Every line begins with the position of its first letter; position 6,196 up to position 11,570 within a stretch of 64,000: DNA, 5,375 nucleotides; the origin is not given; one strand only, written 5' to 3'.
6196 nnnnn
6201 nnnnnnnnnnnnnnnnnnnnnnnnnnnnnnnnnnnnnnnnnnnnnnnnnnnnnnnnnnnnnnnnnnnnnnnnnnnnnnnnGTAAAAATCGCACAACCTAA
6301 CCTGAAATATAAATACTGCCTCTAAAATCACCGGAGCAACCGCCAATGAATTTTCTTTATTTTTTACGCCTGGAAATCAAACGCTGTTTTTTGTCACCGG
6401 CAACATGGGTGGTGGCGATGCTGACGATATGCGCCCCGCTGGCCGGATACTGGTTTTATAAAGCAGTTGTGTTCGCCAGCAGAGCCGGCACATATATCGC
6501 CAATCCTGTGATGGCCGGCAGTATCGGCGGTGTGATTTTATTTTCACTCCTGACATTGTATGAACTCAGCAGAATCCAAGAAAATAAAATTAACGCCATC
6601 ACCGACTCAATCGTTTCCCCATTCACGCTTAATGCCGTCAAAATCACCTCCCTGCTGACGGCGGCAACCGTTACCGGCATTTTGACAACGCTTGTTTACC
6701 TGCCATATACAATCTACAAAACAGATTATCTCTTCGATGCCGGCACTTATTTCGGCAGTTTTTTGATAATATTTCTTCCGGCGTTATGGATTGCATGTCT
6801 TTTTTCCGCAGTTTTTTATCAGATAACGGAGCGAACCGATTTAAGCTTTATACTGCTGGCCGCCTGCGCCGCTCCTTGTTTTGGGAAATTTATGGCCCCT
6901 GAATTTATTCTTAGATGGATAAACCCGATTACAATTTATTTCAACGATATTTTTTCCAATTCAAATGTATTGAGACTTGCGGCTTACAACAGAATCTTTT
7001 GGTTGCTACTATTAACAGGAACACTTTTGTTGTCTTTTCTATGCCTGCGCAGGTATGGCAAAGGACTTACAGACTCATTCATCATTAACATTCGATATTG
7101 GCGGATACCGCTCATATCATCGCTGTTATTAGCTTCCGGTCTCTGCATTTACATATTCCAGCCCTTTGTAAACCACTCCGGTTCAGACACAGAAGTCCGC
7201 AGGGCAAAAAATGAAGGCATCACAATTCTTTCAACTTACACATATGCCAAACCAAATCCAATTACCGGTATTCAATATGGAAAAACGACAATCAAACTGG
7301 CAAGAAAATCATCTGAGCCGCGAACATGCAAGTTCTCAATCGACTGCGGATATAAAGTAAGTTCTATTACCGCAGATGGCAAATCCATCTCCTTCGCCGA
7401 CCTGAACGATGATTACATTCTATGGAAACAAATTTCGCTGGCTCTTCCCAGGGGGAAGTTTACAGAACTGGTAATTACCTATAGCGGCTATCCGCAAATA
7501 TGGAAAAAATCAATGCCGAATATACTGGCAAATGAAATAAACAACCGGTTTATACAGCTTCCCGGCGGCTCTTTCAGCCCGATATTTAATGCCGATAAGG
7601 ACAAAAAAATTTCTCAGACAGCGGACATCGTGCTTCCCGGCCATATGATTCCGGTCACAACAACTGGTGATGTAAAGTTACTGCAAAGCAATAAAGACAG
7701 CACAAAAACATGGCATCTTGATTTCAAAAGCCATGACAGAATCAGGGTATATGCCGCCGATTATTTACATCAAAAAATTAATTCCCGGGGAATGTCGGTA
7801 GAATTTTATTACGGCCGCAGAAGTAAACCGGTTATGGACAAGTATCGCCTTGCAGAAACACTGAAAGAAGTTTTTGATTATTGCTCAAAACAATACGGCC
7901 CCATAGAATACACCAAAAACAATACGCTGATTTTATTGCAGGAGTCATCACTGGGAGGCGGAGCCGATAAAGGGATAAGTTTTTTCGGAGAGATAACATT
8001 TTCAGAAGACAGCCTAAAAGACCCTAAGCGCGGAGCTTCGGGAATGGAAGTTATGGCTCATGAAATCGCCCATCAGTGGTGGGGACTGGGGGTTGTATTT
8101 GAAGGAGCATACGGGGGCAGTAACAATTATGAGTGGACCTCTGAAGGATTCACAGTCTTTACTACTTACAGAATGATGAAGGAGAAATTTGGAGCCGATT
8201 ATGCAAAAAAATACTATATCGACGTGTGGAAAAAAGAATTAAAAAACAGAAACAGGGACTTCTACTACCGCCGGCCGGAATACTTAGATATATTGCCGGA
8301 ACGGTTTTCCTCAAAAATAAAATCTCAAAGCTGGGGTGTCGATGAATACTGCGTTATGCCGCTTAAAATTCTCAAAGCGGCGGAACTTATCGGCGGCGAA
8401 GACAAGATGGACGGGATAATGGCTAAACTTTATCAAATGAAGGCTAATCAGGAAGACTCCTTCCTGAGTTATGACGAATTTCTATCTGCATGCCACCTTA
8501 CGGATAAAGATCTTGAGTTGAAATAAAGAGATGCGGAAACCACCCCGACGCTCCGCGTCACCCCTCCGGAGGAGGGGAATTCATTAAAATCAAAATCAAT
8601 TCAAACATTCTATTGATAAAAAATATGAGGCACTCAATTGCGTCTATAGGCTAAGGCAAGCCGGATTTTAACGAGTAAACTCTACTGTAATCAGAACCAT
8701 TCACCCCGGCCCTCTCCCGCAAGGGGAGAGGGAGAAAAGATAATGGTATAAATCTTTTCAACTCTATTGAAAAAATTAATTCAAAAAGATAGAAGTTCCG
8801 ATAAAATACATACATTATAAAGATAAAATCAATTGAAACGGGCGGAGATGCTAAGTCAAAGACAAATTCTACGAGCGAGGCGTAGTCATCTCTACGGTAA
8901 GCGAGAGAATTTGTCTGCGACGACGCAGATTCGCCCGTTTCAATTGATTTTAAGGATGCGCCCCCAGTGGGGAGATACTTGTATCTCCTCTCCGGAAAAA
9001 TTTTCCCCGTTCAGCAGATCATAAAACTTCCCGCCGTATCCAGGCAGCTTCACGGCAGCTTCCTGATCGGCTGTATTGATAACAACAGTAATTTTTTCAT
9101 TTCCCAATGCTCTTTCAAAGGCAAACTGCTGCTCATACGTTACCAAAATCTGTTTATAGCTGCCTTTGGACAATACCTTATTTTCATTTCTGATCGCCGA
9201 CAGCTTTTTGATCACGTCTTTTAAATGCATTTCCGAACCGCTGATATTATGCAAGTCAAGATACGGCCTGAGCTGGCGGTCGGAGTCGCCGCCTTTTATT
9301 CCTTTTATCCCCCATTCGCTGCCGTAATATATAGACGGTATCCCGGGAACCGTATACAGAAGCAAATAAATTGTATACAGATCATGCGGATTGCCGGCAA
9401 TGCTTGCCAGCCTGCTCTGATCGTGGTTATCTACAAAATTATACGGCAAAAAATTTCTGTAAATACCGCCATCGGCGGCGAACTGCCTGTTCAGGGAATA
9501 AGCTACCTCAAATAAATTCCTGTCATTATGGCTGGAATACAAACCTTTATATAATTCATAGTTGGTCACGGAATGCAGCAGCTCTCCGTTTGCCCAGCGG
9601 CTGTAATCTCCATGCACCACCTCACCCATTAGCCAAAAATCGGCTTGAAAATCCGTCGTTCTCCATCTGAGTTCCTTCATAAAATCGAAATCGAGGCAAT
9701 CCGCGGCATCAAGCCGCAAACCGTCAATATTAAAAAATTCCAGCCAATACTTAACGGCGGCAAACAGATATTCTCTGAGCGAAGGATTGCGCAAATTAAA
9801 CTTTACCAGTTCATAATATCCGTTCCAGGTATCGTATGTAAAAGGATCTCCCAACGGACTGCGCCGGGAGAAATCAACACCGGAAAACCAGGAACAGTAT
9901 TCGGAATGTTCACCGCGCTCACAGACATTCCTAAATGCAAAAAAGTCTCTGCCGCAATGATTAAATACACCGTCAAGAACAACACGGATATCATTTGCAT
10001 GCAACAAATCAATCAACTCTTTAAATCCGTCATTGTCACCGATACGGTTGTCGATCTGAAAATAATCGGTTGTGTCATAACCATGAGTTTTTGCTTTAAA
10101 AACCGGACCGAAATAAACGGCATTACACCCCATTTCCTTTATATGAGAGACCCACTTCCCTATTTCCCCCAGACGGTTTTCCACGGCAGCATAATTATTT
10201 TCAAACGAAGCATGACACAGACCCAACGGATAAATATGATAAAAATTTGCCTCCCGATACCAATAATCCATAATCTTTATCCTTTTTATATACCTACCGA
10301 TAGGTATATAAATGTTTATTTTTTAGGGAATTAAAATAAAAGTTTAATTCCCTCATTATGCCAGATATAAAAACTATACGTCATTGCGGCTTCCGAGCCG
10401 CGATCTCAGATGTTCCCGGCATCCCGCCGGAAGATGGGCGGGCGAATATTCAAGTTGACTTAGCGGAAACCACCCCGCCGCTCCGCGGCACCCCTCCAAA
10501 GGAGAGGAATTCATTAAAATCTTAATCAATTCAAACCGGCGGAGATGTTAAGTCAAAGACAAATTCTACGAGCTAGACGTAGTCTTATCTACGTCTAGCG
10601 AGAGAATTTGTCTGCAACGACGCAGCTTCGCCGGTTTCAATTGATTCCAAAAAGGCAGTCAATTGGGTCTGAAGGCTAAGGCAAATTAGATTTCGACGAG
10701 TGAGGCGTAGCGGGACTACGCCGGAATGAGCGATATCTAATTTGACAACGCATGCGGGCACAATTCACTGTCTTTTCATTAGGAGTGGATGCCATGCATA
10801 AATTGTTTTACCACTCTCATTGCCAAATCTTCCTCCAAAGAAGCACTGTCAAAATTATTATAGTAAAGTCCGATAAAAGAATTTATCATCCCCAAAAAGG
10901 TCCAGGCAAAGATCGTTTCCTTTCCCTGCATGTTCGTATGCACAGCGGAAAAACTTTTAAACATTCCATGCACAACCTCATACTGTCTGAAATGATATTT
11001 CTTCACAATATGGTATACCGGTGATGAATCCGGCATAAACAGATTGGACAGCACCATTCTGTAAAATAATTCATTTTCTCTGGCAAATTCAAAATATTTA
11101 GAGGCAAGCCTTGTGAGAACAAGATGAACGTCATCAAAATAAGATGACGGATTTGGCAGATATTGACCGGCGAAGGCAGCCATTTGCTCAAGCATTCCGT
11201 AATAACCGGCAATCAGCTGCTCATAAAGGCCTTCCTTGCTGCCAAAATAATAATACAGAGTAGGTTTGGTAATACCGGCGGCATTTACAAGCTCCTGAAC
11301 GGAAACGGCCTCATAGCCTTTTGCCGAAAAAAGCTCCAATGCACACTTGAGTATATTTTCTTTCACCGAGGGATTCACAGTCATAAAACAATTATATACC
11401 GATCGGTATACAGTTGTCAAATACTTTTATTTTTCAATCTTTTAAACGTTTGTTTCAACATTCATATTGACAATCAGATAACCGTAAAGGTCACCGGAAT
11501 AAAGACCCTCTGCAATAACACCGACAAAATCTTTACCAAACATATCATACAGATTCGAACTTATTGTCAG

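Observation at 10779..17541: Radical SAM/SPASM enzyme + Cys-rich partner + TldD/TldE + TetR: RiPP-like maturation locus with no visible precursor gene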

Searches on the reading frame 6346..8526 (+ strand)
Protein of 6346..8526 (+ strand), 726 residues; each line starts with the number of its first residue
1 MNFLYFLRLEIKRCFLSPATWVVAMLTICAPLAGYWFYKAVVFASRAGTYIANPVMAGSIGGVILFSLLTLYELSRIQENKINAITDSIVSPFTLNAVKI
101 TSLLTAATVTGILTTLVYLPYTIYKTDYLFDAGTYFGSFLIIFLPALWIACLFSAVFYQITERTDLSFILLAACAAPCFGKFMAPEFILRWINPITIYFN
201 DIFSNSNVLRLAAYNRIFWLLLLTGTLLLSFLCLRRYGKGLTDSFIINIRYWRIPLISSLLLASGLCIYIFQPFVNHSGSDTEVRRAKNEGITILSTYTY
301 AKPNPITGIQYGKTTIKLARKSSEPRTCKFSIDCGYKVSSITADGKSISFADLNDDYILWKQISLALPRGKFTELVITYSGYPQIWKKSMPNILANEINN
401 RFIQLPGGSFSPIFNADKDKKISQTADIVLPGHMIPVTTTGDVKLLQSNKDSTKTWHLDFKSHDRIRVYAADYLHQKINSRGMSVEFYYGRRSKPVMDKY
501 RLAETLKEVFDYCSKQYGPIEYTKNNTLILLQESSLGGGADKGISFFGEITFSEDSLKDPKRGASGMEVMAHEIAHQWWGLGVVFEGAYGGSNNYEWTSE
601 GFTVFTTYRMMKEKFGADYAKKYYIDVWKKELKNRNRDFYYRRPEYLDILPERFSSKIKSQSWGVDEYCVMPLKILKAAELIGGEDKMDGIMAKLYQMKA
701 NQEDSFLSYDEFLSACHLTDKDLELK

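Call 75: search_protein_families(library=pfam, proteins=[window:6346-8526:+], max_evalue=0.001)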
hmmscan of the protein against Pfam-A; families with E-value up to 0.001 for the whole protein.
window:6346-8526:+ (726 aa): 1 family
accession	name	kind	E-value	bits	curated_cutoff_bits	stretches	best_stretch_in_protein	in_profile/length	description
PF01433.26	Peptidase_M1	-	1.9e-07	31.3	27.7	1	504-626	4-123/218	Peptidase family M1 domain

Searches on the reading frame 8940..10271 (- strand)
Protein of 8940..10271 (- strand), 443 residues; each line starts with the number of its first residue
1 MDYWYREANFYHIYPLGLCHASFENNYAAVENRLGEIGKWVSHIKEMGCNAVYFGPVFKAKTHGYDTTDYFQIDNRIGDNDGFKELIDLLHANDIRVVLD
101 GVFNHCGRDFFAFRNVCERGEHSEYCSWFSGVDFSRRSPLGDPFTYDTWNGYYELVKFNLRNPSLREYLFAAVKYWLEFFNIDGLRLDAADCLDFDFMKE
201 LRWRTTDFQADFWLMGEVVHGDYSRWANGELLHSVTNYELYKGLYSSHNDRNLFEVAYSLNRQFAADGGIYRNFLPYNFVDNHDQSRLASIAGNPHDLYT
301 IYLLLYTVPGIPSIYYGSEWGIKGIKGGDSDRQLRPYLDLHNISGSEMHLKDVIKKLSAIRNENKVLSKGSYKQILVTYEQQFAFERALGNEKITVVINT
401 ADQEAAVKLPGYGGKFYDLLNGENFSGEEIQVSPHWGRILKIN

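Call 3: search_protein_families(library=pfam, proteins=[window:8940-10271:-], max_evalue=0.01)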
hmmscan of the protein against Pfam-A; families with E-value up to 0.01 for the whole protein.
window:8940-10271:- (443 aa): 4 families
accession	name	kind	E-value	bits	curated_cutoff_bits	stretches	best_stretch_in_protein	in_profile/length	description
PF00128.31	Alpha-amylase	-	3.7e-47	162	22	1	40-333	24-361/446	Alpha amylase, catalytic domain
PF16657.11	Malt_amylase_C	-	7e-08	32.9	27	1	370-427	1-59/75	Maltogenic Amylase, C-terminal domain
PF23915.1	SusG_C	-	0.0024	18.6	27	0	383-420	2-39/62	Alpha-amylase SusG C-terminal domain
PF02806.24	Alpha-amylase_C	-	0.0039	17.9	21.2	1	380-428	9-61/95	Alpha amylase, C-terminal all-beta domain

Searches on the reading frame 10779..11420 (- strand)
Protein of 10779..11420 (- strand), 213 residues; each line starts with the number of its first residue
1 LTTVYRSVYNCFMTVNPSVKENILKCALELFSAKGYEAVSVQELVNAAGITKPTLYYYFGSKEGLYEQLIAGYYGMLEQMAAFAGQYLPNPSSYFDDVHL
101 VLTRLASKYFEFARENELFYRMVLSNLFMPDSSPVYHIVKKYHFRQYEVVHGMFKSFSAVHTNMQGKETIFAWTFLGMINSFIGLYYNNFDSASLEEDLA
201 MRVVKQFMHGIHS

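Call 3: search_protein_families(library=pfam, proteins=[window:10779-11420:-], max_evalue=0.01)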
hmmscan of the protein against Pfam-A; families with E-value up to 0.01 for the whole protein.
window:10779-11420:- (213 aa): 1 family
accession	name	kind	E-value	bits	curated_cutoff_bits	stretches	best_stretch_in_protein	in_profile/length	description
PF00440.29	TetR_N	-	1.5e-18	66.7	24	1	23-68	1-46/47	Bacterial regulatory proteins, tetR family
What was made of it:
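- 10779..11384 (-): TetR-family regulator. The probable true start is ATG 11384, not the listed TTG at 11420. TetR_N 1.5e-18 (call 3).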

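Call 4: search_protein_families(library=ncbifam, proteins=[window:10779-11420:-], max_evalue=0.01)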
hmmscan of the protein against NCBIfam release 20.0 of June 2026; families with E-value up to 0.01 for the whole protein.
window:10779-11420:- (213 aa): 22 families
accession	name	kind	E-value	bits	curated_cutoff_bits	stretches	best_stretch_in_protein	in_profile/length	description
NF037937.1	septum_RefZ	equivalog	5e-15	55.9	180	1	20-178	1-154/195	forespore capture DNA-binding protein RefZ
NF051852.1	efflux_TF_MtrR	exception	8.2e-11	42.1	280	1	20-206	12-196/205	multidrug efflux system transcriptional repressor MtrR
NF050111.1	TransRegSACE7040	equivalog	2.7e-10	40.5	250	1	20-78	3-61/186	SACE_7040 family transcriptional regulator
TIGR03968.1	mycofact_TetR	equivalog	3.5e-10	39.8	224.9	1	20-64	11-55/190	mycofactocin system transcriptional regulator MftR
NF053731.1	TransRegFasRMycb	equivalog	9.6e-10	38.6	330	1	21-131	14-117/199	HTH-type transcriptional activator FasR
TIGR03613.1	RutR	equivalog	1.3e-09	38.2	368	1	19-69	9-59/202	pyrimidine utilization regulatory protein R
NF041196.1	ScbR_bind_reg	equivalog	2.4e-09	37.7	150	1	20-82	8-70/191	ScbR family autoregulator-binding transcription factor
NF007949.0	PRK10668.1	equivalog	1e-07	31.7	271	1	20-80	13-73/216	multidrug efflux transporter transcriptional repressor AcrR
NF051457.1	acryl_TF_AcuR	equivalog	1.6e-07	30.9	247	1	18-75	17-74/204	acrylate utilization transcriptional regulator AcuR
NF011584.0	PRK15008.1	equivalog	2.8e-07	30.6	230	1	19-70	19-70/212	HTH-type transcriptional regulator RutR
NF058643.1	TranRegCurRPseudo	equivalog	5.4e-07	29.5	300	1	20-75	9-64/193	TetR family transcriptional repressor CurR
NF053516.1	TranRepPrsAVib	equivalog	3.9e-06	26.8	300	1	13-76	1-64/208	TetR family transcriptional repressor PsrA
NF010319.1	PRK13756.1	equivalog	7.2e-06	26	265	1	20-69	4-53/199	tetracycline resistance transcriptional repressor TetR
TIGR03384.1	betaine_BetI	equivalog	8.2e-06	25.6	201.3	1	16-69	6-59/189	choline-binding transcriptional repressor BetI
NF033703.1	transcr_KstR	equivalog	2.8e-05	23.8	280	1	21-107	10-93/185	cholesterol catabolism transcriptional regulator KstR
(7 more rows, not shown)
